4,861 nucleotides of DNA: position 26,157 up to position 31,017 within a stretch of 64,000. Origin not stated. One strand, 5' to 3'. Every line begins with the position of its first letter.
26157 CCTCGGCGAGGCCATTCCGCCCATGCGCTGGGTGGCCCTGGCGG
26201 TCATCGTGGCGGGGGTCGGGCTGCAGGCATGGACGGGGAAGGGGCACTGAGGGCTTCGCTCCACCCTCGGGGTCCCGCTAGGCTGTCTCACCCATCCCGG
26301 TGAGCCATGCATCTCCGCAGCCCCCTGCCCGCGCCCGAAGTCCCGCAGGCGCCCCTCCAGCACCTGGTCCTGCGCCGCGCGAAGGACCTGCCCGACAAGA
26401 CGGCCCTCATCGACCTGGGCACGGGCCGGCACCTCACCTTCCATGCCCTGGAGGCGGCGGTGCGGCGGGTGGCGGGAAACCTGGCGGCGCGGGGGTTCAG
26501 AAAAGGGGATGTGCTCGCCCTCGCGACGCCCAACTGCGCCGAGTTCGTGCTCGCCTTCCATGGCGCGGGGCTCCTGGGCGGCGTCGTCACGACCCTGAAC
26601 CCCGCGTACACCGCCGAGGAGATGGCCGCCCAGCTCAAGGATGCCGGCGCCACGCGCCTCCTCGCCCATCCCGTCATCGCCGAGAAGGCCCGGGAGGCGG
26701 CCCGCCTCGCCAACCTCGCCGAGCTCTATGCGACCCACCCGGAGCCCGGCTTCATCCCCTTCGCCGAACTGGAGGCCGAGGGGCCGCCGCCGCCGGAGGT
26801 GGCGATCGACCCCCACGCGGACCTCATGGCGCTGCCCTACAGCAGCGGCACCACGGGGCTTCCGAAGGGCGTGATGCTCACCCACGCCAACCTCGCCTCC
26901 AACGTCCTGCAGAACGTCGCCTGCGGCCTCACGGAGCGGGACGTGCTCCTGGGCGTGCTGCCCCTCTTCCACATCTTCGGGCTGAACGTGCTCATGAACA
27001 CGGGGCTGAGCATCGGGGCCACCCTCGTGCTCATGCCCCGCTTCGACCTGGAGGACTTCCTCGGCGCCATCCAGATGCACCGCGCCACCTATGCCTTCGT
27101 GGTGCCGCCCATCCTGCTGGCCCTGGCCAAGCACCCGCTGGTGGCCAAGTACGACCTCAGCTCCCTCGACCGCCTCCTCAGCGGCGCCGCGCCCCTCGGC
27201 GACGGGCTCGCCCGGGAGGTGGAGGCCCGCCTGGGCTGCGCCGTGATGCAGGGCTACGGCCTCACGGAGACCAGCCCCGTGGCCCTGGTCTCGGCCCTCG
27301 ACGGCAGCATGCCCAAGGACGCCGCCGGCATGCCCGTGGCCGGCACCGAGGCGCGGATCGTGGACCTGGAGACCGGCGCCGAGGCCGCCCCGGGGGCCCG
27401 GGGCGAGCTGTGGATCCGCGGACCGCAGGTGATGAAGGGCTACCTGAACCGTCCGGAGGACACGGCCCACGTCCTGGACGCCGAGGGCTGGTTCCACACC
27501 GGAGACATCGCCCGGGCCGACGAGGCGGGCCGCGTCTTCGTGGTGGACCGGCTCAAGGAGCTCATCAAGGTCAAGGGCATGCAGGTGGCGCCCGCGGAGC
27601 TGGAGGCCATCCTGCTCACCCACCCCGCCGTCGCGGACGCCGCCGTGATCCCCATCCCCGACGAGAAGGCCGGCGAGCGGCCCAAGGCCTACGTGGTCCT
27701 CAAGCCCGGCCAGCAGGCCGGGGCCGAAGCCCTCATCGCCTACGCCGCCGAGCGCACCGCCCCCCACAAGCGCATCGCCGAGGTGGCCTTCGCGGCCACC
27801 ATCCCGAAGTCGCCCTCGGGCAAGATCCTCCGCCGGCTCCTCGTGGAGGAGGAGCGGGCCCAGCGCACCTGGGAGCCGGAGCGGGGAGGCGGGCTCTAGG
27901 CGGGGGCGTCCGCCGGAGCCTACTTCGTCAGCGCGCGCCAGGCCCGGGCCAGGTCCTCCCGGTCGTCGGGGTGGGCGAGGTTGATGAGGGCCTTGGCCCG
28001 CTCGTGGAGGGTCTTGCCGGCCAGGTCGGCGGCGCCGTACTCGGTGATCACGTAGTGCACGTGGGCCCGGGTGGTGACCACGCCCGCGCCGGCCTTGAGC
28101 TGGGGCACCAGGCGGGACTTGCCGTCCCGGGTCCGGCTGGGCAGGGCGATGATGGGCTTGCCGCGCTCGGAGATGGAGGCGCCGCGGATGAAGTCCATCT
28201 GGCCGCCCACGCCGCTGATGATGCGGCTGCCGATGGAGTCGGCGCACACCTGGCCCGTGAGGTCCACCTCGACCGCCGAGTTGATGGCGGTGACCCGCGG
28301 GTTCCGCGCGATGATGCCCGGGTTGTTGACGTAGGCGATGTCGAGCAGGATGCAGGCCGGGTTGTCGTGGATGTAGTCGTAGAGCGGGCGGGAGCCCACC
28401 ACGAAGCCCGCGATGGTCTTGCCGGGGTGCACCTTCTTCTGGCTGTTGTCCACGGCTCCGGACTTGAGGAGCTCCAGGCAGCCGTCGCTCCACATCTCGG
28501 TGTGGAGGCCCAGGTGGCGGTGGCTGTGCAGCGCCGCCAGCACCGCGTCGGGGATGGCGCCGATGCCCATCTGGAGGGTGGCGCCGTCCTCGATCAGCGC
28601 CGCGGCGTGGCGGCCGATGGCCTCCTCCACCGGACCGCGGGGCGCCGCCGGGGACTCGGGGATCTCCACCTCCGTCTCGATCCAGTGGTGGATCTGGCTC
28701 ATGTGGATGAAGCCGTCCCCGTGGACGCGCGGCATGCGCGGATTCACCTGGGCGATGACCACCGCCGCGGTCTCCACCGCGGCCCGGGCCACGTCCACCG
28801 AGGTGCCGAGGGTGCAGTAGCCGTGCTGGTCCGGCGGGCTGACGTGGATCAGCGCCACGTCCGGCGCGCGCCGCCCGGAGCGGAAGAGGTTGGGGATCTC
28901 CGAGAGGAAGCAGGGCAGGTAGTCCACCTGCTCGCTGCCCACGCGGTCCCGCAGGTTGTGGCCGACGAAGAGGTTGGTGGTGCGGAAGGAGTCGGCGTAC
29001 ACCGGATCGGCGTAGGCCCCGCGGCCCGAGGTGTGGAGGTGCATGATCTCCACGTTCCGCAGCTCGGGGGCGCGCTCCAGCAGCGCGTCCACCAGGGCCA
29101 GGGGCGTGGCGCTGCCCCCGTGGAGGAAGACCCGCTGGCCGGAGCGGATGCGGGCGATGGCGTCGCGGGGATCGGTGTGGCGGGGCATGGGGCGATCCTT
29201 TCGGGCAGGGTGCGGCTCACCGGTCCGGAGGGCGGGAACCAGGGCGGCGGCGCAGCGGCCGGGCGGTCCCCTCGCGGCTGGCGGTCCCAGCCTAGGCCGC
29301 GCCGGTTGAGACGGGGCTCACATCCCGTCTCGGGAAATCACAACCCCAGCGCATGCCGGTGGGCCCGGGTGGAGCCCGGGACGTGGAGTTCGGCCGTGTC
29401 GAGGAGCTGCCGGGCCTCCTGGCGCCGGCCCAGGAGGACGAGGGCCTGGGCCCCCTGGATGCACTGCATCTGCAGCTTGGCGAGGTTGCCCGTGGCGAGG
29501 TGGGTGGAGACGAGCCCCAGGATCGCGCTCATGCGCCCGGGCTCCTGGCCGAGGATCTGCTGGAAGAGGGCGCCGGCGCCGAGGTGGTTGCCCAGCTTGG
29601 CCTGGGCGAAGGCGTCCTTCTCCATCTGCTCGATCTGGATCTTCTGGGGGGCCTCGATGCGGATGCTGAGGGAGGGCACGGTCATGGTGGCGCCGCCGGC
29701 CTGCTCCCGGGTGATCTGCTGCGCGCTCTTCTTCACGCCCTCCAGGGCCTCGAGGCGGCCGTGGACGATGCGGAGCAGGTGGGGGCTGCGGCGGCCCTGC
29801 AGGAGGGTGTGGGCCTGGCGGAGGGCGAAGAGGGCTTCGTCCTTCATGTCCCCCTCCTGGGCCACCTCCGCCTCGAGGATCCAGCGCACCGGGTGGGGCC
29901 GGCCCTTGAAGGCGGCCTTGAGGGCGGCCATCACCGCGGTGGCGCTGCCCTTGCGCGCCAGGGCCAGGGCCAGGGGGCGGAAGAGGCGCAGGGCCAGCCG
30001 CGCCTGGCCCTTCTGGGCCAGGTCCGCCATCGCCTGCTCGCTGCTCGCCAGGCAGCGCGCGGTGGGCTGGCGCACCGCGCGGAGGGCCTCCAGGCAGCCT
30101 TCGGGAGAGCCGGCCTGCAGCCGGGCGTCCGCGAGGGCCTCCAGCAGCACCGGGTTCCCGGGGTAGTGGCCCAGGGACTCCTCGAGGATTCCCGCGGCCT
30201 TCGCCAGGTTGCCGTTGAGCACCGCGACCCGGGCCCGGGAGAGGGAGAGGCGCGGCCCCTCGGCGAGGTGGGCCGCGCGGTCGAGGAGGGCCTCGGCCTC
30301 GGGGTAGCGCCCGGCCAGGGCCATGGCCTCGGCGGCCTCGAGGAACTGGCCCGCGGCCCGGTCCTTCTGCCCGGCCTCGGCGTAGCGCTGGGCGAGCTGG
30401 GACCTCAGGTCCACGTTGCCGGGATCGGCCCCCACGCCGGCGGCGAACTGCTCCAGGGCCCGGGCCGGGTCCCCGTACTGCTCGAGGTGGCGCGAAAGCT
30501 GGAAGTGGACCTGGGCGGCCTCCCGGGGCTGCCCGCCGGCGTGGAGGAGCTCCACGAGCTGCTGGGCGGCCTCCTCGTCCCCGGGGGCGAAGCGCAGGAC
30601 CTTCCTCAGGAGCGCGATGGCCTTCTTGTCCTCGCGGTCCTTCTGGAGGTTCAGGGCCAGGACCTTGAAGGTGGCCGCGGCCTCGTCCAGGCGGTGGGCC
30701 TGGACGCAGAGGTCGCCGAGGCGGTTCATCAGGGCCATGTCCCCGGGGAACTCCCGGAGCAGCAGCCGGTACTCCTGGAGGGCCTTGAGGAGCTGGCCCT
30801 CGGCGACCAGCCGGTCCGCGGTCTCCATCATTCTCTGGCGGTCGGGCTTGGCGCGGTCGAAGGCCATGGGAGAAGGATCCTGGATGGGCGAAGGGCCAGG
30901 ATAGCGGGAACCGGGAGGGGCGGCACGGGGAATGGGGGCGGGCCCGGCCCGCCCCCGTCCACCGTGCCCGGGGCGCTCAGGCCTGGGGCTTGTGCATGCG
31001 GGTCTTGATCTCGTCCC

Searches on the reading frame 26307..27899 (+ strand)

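Call 6: search_protein_families(library=pfam, proteins=[window:26307-27899:+], max_evalue=0.01)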
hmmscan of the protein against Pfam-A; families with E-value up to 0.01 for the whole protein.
window:26307-27899:+ (530 aa): 2 families
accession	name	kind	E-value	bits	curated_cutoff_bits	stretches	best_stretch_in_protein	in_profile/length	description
PF00501.34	AMP-binding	-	6e-97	325.3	29.9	1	23-380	3-384/384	AMP-binding enzyme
PF13193.12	AMP-binding_C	-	2.3e-20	73.7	24.5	1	431-506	1-76/76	AMP-binding enzyme C-terminal domain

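Call 8: search_protein_families(library=ncbifam, proteins=[window:26307-27899:+], max_evalue=0.01)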
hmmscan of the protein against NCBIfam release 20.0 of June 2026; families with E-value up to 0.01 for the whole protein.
window:26307-27899:+ (530 aa): 108 families (the best 25 are shown)
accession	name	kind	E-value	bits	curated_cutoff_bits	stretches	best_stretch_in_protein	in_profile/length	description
NF004837.0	PRK06187.1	subfamily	2.7e-120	402.1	476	1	17-518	10-524/531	long-chain-fatty-acid--CoA ligase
NF006181.0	PRK08314.1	subfamily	4.5e-109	365.2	705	2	148-520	182-558/563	long-chain-fatty-acid--CoA ligase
NF004114.0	PRK05605.1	equivalog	1.6e-105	353.6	766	2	170-514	220-567/575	long-chain-fatty-acid--CoA ligase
NF005220.0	PRK06710.1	equivalog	2.8e-105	352.5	1116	2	162-520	197-557/563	long-chain-fatty-acid--CoA ligase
NF006182.0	PRK08316.1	subfamily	1.8e-101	340.2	663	1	16-515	12-516/523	fatty acyl-CoA synthetase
NF005801.1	PRK07656.1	equivalog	4.1e-94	316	657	1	19-512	5-499/500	FadD3 family acyl-CoA ligase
NF004229.0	PRK05677.1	subfamily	1.7e-89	300.8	879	2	166-520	201-559/563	long-chain-fatty-acid--CoA ligase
NF005463.0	PRK07059.1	subfamily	5.4e-88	295.8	869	2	171-515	204-555/557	long-chain-fatty-acid--CoA ligase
NF009233.0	PRK12583.1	subfamily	1.3e-86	291.2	832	2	170-511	200-545/558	fatty acid CoA ligase family protein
NF005702.0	PRK07514.1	subfamily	7.9e-85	285.1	558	1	23-516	10-500/506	malonyl-CoA synthase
NF004822.0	PRK06178.1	equivalog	3.4e-84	283.5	782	2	171-515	213-566/571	acyl-CoA synthetase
NF009139.0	PRK12492.1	equivalog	7.5e-83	278.8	1018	2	170-513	206-559/562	long-chain-fatty-acid--CoA ligase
NF006523.0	PRK08974.1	equivalog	4.7e-82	275.9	884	2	171-520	206-557/561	long-chain-fatty-acid--CoA ligase FadD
NF002966.0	PRK03640.1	equivalog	1.4e-80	271.3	556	1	21-516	8-480/483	o-succinylbenzoate--CoA ligase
NF005307.0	PRK06839.1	equivalog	9.5e-80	268.6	748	1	21-517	8-494/496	o-succinylbenzoate--CoA ligase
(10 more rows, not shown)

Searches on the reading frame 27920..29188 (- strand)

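Call 7: search_protein_families(library=pfam, proteins=[window:27920-29188:-], max_evalue=0.01)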
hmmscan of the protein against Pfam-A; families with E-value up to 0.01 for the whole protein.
window:27920-29188:- (422 aa): 3 families
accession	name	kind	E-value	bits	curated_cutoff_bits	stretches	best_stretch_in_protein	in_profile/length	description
PF13336.12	AcetylCoA_hyd_C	-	1.6e-62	210.5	23.7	1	265-415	1-152/154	Acetyl-CoA hydrolase/transferase C-terminal domain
PF02550.21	AcetylCoA_hydro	-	9.4e-24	85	24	1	6-172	11-188/198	Acetyl-CoA hydrolase/transferase N-terminal domain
PF00455.28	DeoRC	-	0.0019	18.6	31.8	0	189-230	7-48/160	DeoR C terminal sensor domain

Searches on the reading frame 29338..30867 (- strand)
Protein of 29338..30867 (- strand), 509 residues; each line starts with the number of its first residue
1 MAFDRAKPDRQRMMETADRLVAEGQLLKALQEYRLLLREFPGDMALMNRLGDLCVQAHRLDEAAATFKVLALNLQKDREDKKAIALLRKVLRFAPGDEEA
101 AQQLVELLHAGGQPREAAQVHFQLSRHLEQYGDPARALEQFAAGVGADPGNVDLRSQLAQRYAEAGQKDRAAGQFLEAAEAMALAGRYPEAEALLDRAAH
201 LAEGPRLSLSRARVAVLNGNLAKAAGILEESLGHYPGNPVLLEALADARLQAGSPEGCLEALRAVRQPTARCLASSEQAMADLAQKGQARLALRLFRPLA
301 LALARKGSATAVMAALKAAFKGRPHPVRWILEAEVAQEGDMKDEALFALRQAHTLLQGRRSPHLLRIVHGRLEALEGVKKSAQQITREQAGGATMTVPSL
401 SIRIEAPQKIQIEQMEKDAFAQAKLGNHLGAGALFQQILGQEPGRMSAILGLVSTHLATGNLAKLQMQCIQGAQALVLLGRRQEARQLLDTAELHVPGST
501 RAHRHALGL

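Call 7: search_protein_families(library=pfam, proteins=[window:29338-30867:-], max_evalue=0.01)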
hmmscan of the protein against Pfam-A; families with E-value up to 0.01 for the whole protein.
window:29338-30867:- (509 aa): 11 families
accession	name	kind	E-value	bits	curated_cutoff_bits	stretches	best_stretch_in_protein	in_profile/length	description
PF14559.12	TPR_19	-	6.1e-30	103.8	25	5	20-78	1-59/68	Tetratricopeptide repeat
PF13428.12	TPR_14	-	2.6e-18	65.1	23.5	2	205-247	1-43/44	Tetratricopeptide repeat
PF07719.23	TPR_2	-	1.3e-10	41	27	0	118-150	1-33/34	Tetratricopeptide repeat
PF13432.12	TPR_16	-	1.6e-09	38.5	32.7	2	185-239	10-65/65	Tetratricopeptide repeat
PF25058.1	ARM_TT21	-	1.8e-06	28.4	27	0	248-352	16-120/155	Tetratricopeptide repeat protein 21 ARM repeat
PF14561.12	TPR_20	-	1.2e-05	25.9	25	1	136-178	6-48/90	Tetratricopeptide repeat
PF20225.4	DUF6584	-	1.6e-05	25.5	27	1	12-89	5-79/171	Family of unknown function (DUF6584)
PF12895.13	ANAPC3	-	1.9e-05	25.3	27.2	0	186-263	3-80/82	Anaphase-promoting complex, cyclosome, subunit 3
PF25064.1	ARM_TT21_5th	-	5.2e-05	24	27.8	0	431-468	20-57/117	TT21 fifth ARM repeats domain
PF13431.12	TPR_17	-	0.0002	21.8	24.4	0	86-117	1-32/34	Tetratricopeptide repeat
PF24575.1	TPR_Slam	-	0.00036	21.4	35.2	0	127-175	56-104/104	Surface lipoprotein assembly modifier, N-terminal TPR repeats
